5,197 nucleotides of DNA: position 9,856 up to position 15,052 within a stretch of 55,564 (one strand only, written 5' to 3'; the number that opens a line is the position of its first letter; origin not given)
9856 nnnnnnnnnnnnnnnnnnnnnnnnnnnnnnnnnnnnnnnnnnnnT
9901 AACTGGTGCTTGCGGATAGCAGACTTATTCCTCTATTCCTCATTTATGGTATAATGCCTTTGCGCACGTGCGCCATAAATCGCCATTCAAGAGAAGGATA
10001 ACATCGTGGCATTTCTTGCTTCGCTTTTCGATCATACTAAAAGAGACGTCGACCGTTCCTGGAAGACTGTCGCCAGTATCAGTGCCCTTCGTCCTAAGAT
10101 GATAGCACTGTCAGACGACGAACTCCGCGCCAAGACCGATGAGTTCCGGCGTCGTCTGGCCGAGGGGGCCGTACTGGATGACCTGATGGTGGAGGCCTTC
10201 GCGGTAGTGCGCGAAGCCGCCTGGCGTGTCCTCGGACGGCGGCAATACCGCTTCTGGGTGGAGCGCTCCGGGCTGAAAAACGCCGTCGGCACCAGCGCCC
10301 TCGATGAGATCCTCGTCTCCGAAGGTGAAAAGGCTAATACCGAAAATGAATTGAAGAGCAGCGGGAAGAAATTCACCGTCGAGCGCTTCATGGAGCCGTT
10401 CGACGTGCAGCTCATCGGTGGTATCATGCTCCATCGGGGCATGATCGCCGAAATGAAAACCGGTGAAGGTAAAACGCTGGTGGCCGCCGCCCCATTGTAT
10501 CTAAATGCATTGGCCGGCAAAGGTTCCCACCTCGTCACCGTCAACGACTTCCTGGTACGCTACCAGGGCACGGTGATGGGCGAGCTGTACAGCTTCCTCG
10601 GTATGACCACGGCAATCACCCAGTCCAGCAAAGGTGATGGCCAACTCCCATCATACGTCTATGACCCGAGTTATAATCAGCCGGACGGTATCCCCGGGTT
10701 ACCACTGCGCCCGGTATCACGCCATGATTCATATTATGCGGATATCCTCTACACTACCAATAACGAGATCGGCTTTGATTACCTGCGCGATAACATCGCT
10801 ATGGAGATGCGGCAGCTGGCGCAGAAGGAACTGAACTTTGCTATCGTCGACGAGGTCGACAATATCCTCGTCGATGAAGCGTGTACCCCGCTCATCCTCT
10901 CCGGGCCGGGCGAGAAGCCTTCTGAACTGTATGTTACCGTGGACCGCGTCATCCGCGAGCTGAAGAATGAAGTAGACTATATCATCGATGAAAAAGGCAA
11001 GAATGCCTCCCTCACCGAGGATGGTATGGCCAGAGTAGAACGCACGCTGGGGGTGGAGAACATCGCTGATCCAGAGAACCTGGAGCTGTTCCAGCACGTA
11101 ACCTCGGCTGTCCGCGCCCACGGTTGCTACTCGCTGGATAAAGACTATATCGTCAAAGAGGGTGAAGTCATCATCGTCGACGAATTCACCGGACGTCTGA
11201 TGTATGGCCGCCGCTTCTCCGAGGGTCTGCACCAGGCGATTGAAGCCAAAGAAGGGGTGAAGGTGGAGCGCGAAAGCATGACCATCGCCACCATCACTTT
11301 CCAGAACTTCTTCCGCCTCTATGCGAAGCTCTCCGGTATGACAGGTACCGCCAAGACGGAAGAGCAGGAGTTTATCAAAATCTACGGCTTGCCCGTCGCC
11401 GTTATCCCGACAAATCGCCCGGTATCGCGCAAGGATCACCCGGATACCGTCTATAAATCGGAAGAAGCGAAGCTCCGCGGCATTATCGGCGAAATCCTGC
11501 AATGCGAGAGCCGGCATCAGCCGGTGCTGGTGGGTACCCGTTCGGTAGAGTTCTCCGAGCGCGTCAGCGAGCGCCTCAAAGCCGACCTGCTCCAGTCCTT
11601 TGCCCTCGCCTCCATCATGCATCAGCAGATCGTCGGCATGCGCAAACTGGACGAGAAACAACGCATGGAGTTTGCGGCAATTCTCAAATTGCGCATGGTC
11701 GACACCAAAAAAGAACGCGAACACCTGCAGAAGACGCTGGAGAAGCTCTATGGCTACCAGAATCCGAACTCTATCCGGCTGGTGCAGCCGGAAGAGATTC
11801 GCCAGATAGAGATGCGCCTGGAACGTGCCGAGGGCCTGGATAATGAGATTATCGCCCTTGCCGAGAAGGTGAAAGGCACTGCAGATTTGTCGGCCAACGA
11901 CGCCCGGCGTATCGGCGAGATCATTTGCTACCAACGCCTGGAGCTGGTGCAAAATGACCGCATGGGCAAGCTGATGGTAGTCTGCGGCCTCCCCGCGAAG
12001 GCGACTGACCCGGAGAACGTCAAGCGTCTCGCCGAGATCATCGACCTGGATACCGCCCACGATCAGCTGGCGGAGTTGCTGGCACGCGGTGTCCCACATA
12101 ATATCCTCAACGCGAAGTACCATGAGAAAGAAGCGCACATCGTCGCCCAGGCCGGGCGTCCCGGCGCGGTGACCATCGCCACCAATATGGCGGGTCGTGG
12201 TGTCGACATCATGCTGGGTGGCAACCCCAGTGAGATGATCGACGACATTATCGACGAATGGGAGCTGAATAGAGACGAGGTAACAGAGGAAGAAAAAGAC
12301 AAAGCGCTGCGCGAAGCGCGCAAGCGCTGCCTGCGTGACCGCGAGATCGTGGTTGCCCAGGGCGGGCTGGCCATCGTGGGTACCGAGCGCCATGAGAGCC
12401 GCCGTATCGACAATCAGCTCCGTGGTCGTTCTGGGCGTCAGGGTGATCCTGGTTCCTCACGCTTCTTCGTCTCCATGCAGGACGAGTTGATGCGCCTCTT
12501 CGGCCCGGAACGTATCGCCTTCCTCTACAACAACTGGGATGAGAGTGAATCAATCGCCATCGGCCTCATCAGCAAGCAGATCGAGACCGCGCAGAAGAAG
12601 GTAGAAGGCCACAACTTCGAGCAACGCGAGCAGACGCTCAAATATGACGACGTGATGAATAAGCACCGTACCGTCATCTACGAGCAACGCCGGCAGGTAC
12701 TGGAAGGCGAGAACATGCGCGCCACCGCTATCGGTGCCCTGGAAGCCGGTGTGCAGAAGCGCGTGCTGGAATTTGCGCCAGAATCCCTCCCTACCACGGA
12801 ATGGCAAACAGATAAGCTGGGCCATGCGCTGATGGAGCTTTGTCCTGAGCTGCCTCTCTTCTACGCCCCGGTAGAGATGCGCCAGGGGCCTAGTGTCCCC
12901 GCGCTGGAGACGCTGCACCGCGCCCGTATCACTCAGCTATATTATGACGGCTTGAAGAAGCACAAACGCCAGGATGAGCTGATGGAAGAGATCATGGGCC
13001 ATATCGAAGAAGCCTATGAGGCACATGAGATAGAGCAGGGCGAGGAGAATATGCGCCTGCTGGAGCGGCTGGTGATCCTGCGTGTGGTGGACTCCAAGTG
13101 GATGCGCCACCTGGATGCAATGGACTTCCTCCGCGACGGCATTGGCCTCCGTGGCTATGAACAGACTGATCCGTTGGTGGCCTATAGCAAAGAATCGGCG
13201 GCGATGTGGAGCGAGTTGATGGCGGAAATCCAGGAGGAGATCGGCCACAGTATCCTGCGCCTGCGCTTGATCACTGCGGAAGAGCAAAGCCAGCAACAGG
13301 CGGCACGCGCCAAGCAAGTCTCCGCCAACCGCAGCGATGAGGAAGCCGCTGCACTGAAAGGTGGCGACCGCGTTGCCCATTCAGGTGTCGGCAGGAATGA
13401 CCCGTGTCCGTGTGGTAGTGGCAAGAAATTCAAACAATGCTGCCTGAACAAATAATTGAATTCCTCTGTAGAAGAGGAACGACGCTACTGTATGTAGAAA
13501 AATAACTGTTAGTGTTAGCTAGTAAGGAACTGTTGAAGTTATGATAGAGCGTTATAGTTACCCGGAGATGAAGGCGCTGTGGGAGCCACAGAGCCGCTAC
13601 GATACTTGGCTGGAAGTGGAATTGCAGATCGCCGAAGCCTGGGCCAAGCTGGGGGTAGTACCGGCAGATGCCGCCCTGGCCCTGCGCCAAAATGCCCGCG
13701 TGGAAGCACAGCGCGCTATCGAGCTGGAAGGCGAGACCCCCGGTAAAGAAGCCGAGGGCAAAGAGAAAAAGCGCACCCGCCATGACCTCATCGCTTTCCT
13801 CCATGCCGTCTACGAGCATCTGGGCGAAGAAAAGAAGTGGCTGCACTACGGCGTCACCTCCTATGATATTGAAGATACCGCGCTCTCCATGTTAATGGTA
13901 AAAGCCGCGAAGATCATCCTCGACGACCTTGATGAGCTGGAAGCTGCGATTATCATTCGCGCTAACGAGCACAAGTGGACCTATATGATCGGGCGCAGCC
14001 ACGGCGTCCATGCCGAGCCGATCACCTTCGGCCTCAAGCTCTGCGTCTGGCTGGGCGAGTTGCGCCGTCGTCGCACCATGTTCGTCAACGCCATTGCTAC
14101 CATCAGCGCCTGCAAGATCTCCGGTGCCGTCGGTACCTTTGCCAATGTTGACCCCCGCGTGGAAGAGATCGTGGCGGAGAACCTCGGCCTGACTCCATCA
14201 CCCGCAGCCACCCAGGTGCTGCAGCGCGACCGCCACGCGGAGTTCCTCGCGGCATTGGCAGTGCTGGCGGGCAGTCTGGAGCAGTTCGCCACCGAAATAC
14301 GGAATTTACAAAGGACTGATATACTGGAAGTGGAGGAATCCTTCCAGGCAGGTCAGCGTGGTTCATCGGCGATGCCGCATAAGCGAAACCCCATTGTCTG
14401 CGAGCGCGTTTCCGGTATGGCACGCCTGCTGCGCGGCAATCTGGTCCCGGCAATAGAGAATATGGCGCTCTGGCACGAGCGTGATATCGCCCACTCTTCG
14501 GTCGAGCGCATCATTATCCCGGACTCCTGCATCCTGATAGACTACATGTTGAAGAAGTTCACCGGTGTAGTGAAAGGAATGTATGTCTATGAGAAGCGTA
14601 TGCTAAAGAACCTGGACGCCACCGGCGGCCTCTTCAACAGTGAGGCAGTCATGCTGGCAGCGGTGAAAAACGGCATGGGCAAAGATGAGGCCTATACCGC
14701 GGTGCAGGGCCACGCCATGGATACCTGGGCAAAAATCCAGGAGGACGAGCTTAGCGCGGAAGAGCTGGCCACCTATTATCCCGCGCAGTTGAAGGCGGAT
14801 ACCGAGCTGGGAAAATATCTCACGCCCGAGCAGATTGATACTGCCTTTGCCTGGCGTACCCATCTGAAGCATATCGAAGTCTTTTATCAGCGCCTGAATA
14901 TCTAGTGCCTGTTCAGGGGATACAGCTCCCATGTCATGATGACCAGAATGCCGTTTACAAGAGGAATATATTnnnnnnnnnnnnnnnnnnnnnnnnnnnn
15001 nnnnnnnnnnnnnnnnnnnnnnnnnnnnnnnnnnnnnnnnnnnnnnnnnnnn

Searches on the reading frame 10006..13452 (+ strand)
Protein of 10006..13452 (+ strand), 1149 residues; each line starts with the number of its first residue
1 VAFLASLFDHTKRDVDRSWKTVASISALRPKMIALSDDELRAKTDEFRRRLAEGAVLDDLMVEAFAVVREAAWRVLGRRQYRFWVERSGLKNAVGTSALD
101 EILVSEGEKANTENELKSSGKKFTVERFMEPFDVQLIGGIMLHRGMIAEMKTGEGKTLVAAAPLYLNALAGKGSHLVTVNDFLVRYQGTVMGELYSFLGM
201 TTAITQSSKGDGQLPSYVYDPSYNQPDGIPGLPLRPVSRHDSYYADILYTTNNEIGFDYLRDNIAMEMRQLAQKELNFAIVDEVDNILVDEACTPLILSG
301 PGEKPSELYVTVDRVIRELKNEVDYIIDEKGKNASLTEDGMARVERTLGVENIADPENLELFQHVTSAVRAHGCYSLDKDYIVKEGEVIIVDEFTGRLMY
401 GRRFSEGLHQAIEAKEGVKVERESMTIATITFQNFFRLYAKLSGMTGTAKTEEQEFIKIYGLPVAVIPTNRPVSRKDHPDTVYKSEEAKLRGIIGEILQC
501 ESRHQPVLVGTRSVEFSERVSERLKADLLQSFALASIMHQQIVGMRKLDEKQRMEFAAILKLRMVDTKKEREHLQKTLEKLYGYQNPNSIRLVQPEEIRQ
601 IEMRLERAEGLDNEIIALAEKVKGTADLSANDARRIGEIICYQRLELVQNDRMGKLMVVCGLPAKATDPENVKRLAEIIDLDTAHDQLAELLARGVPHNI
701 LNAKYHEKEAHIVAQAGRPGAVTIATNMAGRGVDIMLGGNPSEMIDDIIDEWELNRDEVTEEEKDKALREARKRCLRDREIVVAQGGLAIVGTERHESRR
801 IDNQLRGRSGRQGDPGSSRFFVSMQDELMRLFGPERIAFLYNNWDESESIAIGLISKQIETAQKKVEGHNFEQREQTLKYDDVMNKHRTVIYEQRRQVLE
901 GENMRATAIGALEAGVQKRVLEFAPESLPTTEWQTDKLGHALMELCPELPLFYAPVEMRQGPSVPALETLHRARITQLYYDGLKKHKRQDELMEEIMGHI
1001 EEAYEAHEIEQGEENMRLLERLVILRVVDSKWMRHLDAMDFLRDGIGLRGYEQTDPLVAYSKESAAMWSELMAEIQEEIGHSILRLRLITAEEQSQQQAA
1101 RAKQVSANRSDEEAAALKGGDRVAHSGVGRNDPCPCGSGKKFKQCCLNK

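Call 54: search_protein_families(library=pfam, proteins=[window:10006-13452:+], max_evalue=0.00001)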
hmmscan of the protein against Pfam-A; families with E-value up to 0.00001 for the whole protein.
window:10006-13452:+ (1149 aa): 5 families
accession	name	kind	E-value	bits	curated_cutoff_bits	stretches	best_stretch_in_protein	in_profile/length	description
PF07517.20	SecA_DEAD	-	5.4e-107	357.8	24.6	1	8-456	5-289/290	SecA DEAD-like domain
PF21090.3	P-loop_SecA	-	5.1e-79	265.1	27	2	687-842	48-198/205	SecA P-loop domain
PF07516.18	SecA_SW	-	1.5e-56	192.1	26.7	1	850-1086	2-199/200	SecA Wing and Scaffold domain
PF01043.26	SecA_PP_bind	-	4.7e-40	137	23.5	1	306-413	3-110/110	SecA preprotein cross-linking domain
PF02810.21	SEC-C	-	1.5e-09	38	20.4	1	1130-1147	1-18/19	SEC-C motif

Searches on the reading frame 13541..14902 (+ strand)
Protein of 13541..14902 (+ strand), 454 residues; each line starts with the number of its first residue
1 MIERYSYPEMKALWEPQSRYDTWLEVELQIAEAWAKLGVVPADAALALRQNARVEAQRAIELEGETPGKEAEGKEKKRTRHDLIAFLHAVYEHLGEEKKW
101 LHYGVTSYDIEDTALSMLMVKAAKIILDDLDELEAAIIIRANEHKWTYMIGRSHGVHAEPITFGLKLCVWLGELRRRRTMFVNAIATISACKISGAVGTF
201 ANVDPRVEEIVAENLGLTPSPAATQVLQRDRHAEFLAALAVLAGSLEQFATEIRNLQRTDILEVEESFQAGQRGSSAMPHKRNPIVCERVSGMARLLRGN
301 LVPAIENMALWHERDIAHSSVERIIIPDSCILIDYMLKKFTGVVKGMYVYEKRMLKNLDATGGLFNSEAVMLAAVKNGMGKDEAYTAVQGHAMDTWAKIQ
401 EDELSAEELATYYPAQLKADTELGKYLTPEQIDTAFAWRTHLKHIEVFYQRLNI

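Call 54: search_protein_families(library=pfam, proteins=[window:13541-14902:+], max_evalue=0.00001)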
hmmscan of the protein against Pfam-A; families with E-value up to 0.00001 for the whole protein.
window:13541-14902:+ (454 aa): 2 families
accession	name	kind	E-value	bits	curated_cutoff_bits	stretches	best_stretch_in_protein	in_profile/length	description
PF00206.25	Lyase_1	-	1.8e-54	185.8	27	1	8-295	8-308/312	Lyase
PF10397.14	ADSL_C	-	5.5e-16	59.1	32.7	1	363-451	1-78/79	Adenylosuccinate lyase C-terminus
